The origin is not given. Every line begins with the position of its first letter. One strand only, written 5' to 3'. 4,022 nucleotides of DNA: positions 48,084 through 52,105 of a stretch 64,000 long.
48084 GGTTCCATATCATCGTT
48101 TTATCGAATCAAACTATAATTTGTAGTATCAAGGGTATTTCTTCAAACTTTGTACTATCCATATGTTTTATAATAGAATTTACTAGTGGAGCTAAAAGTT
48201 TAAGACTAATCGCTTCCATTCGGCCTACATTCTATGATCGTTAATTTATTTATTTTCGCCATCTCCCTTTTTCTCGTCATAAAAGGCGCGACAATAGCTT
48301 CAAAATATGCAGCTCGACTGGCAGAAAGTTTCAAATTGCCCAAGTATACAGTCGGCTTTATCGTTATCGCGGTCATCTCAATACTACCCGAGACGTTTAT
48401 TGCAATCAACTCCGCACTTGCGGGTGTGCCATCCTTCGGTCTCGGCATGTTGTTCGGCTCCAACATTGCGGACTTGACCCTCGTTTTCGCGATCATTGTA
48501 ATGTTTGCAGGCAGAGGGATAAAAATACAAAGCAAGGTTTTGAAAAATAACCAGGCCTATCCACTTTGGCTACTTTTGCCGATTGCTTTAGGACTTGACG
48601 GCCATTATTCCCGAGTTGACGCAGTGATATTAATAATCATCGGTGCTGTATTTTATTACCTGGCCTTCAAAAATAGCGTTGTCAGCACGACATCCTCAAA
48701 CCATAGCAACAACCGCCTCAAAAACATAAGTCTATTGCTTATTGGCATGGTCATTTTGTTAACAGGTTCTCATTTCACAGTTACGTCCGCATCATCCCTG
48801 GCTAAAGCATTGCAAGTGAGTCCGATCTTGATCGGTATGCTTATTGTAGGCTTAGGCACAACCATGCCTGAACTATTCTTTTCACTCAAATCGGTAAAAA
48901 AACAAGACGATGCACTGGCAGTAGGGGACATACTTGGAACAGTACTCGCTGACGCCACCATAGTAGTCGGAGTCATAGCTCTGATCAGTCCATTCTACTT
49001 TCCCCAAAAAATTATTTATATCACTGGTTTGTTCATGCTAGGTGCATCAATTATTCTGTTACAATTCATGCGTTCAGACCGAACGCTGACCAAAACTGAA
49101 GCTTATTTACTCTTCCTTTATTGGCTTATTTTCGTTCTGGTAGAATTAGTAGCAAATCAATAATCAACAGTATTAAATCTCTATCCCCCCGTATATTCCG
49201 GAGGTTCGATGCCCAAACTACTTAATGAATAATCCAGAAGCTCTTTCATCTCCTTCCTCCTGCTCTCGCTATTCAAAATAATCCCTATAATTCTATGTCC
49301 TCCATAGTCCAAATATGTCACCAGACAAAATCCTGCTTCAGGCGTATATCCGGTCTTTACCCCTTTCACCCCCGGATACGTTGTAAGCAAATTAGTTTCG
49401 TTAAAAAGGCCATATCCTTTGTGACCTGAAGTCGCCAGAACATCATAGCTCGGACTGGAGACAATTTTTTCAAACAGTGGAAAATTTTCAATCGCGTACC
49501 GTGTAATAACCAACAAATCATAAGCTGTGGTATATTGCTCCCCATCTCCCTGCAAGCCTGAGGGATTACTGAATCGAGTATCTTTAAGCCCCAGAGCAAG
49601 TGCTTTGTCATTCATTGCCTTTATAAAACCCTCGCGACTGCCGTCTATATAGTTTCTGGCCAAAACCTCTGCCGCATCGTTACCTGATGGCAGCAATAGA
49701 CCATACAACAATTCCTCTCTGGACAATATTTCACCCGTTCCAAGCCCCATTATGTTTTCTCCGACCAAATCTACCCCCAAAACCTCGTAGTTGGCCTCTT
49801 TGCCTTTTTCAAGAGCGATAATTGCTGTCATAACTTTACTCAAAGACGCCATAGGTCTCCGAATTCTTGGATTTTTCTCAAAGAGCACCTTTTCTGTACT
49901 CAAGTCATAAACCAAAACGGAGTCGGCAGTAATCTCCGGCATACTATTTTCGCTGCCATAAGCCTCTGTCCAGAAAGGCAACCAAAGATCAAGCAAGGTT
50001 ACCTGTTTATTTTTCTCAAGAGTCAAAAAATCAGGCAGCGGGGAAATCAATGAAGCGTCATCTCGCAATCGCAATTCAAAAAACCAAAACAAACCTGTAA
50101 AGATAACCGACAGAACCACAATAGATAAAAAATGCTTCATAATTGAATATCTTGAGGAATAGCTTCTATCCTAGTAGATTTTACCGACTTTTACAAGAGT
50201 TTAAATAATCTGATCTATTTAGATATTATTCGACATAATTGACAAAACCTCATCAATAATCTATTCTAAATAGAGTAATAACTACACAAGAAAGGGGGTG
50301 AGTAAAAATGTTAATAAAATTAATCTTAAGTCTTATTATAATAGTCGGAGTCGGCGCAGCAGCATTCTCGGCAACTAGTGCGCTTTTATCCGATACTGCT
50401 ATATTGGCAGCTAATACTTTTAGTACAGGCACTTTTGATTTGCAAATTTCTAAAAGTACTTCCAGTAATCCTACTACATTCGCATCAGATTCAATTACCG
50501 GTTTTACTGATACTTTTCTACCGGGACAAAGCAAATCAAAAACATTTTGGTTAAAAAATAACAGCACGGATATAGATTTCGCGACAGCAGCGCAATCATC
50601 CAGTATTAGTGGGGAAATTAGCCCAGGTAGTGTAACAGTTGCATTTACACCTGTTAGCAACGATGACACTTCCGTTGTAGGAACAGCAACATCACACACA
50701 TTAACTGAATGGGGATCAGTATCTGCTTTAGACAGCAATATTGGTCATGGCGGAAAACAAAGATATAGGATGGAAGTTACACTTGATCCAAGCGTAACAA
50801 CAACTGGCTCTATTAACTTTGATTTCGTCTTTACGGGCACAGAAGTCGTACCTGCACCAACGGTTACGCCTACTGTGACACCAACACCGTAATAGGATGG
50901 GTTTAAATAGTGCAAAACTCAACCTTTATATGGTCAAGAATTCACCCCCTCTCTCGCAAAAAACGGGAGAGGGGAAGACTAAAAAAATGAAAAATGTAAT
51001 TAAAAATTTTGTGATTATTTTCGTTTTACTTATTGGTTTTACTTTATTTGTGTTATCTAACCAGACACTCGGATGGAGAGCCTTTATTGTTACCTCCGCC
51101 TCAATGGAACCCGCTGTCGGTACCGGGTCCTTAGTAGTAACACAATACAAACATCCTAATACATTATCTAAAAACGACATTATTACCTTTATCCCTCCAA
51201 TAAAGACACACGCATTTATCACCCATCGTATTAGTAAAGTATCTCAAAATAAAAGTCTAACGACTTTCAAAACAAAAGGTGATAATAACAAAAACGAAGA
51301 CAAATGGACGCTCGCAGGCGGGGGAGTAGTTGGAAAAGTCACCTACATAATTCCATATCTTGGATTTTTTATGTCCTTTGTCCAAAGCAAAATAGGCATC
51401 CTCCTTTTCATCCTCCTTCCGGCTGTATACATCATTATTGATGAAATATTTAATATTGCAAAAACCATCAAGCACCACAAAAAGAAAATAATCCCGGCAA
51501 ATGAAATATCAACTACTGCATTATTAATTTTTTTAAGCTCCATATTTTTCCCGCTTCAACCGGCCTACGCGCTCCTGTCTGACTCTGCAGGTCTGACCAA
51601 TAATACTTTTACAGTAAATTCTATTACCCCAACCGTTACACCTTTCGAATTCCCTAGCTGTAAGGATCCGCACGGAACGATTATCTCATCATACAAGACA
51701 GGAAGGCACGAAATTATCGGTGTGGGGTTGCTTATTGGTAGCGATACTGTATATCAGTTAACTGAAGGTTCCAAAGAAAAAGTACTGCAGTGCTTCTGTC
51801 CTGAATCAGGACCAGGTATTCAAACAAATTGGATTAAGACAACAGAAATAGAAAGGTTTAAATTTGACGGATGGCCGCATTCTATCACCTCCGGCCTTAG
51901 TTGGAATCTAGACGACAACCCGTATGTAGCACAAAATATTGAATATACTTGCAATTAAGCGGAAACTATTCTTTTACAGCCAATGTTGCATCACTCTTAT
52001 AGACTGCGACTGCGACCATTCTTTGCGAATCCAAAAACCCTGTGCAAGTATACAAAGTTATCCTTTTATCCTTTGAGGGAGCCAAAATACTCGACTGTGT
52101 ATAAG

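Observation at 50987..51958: SipW-type signal peptidase fused in-frame to a domain carrying its own cognate-like cleavage motif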

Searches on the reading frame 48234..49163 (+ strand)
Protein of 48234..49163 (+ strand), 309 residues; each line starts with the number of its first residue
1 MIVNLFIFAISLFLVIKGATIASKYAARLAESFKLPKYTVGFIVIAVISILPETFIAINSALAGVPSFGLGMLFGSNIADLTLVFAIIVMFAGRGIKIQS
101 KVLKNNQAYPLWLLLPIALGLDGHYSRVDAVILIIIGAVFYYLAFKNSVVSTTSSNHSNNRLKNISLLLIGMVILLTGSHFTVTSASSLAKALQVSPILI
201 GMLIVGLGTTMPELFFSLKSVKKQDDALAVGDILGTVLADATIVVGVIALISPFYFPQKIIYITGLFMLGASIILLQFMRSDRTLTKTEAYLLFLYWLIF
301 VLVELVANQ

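Call 3: search_protein_families(library=pfam, proteins=[window:48234-49163:+], max_evalue=0.1)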
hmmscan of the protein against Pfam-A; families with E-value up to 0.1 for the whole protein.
window:48234-49163:+ (309 aa): 2 families
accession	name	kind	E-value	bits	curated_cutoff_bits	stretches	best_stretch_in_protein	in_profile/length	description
PF01699.29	Na_Ca_ex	-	1e-39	136.4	24.9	2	165-303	3-148/151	Sodium/calcium exchanger protein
PF11127.14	YgaP-like_TM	-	0.03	14.9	25.3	1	127-178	7-47/66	Inner membrane protein YgaP-like, transmembrane domain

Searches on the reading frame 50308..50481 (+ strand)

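Call 57: search_protein_families(library=ncbifam, proteins=[window:50308-50481:+], max_evalue=10)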
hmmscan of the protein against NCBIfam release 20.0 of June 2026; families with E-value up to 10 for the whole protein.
seq(58 aa): 1 family
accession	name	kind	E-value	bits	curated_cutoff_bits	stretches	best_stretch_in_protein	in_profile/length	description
TIGR03094.1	sulfo_cyanin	equivalog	0.0043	16.5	168.4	1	3-58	9-61/195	sulfocyanin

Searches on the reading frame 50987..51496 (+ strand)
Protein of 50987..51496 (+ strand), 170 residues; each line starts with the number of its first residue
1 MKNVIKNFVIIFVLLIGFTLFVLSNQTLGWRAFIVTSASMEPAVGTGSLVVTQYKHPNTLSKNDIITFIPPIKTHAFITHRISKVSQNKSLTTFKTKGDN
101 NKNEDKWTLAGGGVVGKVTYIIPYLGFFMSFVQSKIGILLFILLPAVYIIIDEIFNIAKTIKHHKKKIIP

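Call 71: search_solved_structures(query=window:50987-51496:+, max_evalue=1, show_alignments=1)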
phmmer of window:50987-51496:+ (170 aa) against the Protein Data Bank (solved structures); distinct sequences matched with E-value up to 1: 5.
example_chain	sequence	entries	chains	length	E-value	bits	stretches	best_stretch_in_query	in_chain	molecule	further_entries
7p2q_A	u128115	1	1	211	4.4e-06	30.1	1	12-131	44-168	Signal peptidase complex catalytic subunit SEC11C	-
7p2p_A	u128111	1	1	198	1.2e-05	28.7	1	13-132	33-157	Signal peptidase complex catalytic subunit SEC11A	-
9rjb_A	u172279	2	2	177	2.2e-05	27.8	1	13-132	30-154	Signal peptidase complex catalytic subunit SEC11A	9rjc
9mrg_A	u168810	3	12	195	0.054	16.8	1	64-153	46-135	Kiwa protein KwaA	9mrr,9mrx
9o0i_G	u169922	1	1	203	0.059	16.7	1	64-153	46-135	Kiwa protein KwaA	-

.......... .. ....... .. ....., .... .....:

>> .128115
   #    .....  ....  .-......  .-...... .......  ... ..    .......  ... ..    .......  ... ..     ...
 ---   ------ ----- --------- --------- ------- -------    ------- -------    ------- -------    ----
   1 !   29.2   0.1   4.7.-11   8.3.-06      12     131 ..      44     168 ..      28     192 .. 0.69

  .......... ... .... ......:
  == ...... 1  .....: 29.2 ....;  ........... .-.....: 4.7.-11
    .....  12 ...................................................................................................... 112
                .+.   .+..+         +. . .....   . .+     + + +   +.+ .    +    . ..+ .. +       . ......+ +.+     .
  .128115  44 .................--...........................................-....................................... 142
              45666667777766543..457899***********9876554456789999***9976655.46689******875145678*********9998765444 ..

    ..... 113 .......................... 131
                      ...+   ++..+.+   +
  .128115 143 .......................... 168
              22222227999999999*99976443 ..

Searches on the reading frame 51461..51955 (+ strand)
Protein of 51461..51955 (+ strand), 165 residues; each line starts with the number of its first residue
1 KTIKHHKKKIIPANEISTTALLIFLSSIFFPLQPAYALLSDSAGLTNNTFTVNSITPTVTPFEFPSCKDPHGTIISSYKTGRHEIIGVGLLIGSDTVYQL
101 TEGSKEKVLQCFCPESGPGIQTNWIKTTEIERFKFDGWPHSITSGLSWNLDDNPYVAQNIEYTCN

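Call 57: search_protein_families(library=ncbifam, proteins=[window:51461-51955:+], max_evalue=10)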
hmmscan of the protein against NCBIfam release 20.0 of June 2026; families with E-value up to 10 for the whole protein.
seq(165 aa): 0 families

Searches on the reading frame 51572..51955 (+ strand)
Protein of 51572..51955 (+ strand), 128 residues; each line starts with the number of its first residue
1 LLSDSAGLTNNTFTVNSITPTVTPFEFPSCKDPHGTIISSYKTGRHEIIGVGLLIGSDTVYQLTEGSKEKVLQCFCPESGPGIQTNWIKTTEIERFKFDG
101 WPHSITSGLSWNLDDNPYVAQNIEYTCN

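Call 20: search_solved_structures(query=window:51572-51955:+, max_evalue=10)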
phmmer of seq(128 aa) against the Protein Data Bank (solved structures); distinct sequences matched with E-value up to 10: 0.

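Call 21: find_homologous_proteins(query=window:51644-51955:+, max_evalue=0.001)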
Query seq(104 aa) (104 aa): 1 proteins with E <= 0.001 among 3 candidates.
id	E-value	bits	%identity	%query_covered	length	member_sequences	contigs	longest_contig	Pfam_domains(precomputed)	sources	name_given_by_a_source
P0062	2.5e-34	136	73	80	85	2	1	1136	-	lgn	-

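Call 36: search_protein_representatives(alignment_id=A2)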
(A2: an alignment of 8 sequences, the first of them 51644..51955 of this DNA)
Query: 8 sequences, 105 profile positions. Proteins with E-value up to 0.001 (for the whole library): 339; up to 1e-10: 238; up to 1e-30: 5. The best 150 are listed.
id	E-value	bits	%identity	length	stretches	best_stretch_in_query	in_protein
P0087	3.8e-62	222.9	-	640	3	14-104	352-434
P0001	2.1e-53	194.8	-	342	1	2-104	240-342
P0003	2.1e-53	194.7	-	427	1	1-104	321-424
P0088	9.2e-43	160.5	-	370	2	2-104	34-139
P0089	4.5e-35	135.8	-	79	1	27-104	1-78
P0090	1.0e-26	108.9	-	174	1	2-104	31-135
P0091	3.7e-26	107.1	-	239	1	3-104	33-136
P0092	1.2e-24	102.3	-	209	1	2-104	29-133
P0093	1.6e-24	101.9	-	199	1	2-103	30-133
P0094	2.0e-24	101.6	-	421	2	3-103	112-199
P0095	8.0e-24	99.7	-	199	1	2-104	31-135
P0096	1.6e-23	98.7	-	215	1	2-104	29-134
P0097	4.1e-23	97.4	-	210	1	3-103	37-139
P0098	5.4e-23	97.0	-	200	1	2-104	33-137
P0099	7.1e-23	96.6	-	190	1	4-104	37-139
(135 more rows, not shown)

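Call 44: predict_structure(alignment_id=A3)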
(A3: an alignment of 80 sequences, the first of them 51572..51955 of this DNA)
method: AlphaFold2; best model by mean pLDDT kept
length: 128 residues; sequences in the alignment: 80
mean_pLDDT: 89.8   pTM: 0.77
mean pLDDT of the five models: 89.8, 89.3, 89.2, 88.7, 88.2
residues with pLDDT >= 90: 102; 70-90: 3; 50-70: 22; < 50: 1
segments of 3 or more residues with pLDDT < 50: none
pLDDT, mean of each block of 10 residues (from residue 1): 60 61 80 97 98 98 96 97 98 96 97 97 94
secondary structure, 60 per line:
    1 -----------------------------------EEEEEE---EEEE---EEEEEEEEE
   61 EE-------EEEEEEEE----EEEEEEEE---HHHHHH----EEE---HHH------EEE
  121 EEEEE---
elements in order: E36-41 E45-48 E52-62 E70-77 E82-89 H93-98 E103-105 E118-125

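Call 46: fold_search(model_id=the predicted structure, library=pdb)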
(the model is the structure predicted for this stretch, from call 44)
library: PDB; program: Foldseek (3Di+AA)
matches with E <= 10: 183; with E <= 0.001: 0
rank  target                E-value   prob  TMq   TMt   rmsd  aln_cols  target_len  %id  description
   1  3g7g_G                1.3e+00  0.02  0.14  0.13  16.9       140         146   11  Crystal structure of the protein with unknown function from Clostridium acetobutylicum ATCC 824 (released 2009-03-17)
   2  1nd4_A                1.5e+00  0.11  0.25  0.15   8.6        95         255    7  Crystal structure of aminoglycoside-3'-phosphotransferase-IIa (released 2003-09-16)
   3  8qz5                  1.7e+00  0.06  0.22  0.09  12.9       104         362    6  Alpha-1-antitrypsin (Tyr244Phe) in the native conformation (released 2024-11-06)
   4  1qmn                  1.8e+00  0.06  0.22  0.09  12.7       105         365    5  Alpha1-antichymotrypsin serpin in the delta conformation (partial loop insertion) (released 2000-01-17)
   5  1yxa_B                1.9e+00  0.06  0.22  0.09  12.8       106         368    7  Serpina3n, a murine orthologue of human antichymotrypsin (released 2005-09-06)
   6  8gmd_B                2.1e+00  0.14  0.32  0.17   5.8       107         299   10  CRYSTAL STRUCTURE OF AP2 ASSOCIATED KINASE 1 COMPLEXED WITH (5P)-3-({(8R)-5-[(4-aminopiperidin-1-yl)methyl]pyrrolo[2,1 (released 2023-07-12)
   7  3m1c_A                2.1e+00  0.07  0.25  0.05  16.3       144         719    8  Crystal structure of the conserved herpesvirus fusion regulator complex gH-gL (released 2010-07-07)
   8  8gmc_A                2.2e+00  0.13  0.32  0.18   5.9       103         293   13  CRYSTAL STRUCTURE OF AP2 ASSOCIATED KINASE 1 COMPLEXED WITH 5-[(4-aminopiperidin-1-yl)methyl]-N-{3-[5-(propan-2-yl)-1, (released 2023-07-12)
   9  3ggn_B                2.5e+00  0.13  0.29  0.28   8.6        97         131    7  Crystal structure of DR_A0006 from Deinococcus radiodurans. Northeast Structural Genomics Consortium Target DrR147D (released 2009-03-24)
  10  1oph_A                2.5e+00  0.05  0.22  0.09  12.5       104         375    5  NON-COVALENT COMPLEX BETWEEN ALPHA-1-PI-PITTSBURGH AND S195A TRYPSIN (released 2003-08-05)
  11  3tfz_C                2.6e+00  0.11  0.30  0.25   6.7       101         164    5  Crystal structure of Zhui aromatase/cyclase from Streptomcyes sp. R1128 (released 2011-09-14)
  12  4c4h                  2.6e+00  0.07  0.24  0.15   9.5       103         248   10  Structure-based design of orally bioavailable pyrrolopyridine inhibitors of the mitotic kinase MPS1 (released 2013-12-04)
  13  3g7g_B                2.6e+00  0.02  0.17  0.16  16.3       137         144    9  Crystal structure of the protein with unknown function from Clostridium acetobutylicum ATCC 824 (released 2009-03-17)
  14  4bi2                  2.7e+00  0.06  0.23  0.14   9.6       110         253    9  Scaffold Focused Virtual Screening: Prospective Application to the Discovery of TTK Inhibitor (released 2013-05-22)
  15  8r21_B                2.7e+00  0.04  0.21  0.10  12.2       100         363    3  Alpha-1-antitrypsin (Ile340Trp) in the native conformation (released 2024-11-13)
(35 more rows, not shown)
